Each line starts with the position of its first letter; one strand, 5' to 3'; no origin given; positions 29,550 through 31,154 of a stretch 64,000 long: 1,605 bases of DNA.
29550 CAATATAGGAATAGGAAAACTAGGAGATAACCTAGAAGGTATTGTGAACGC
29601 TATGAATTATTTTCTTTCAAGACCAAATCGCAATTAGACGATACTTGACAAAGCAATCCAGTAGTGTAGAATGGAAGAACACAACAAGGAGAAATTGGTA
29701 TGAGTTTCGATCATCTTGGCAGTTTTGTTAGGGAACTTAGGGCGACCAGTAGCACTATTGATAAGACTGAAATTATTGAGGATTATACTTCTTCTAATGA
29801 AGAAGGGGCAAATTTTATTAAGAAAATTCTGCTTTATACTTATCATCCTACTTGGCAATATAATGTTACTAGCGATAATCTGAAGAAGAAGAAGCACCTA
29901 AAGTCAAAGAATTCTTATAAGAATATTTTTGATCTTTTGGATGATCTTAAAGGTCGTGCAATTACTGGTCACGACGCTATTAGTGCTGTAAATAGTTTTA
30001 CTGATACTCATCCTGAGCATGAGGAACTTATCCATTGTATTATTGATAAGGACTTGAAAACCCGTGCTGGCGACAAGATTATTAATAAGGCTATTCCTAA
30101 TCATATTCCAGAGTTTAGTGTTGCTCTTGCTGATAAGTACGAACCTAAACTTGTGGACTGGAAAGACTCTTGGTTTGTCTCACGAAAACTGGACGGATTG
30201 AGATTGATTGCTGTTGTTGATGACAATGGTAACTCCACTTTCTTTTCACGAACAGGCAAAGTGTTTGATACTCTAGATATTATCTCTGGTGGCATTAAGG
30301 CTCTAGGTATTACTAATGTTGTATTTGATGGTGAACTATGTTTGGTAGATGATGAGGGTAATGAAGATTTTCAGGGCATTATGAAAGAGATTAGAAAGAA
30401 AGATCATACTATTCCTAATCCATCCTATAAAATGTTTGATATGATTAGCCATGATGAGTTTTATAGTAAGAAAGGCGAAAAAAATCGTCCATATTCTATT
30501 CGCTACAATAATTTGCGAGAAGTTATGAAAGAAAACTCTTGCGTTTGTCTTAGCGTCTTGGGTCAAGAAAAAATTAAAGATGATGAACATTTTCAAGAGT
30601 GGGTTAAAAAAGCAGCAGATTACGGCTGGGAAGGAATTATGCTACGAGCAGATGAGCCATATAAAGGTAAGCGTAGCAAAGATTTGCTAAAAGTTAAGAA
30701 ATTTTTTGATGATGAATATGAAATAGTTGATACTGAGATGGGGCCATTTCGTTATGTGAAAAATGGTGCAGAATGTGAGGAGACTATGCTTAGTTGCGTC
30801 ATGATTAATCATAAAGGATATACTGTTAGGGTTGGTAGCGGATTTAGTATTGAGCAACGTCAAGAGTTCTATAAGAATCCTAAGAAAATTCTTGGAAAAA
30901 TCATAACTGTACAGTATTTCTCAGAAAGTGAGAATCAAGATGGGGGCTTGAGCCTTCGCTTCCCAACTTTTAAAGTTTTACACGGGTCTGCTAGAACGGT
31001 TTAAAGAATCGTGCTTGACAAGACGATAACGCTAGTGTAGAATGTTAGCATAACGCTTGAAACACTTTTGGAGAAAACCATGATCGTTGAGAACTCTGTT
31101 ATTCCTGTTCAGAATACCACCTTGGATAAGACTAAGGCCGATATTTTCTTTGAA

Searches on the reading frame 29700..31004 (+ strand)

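Call 45: search_protein_families(library=phrogs, proteins=[window:29700-31004:+], max_evalue=0.00001)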
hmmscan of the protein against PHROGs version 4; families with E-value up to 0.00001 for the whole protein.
window:29700-31004:+ (434 aa): 1 family
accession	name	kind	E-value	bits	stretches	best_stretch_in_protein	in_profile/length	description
phrog_114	-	DNA, RNA and nucleotide metabolism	5.9e-88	297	1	10-428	95-498/634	ATP-dependent DNA ligase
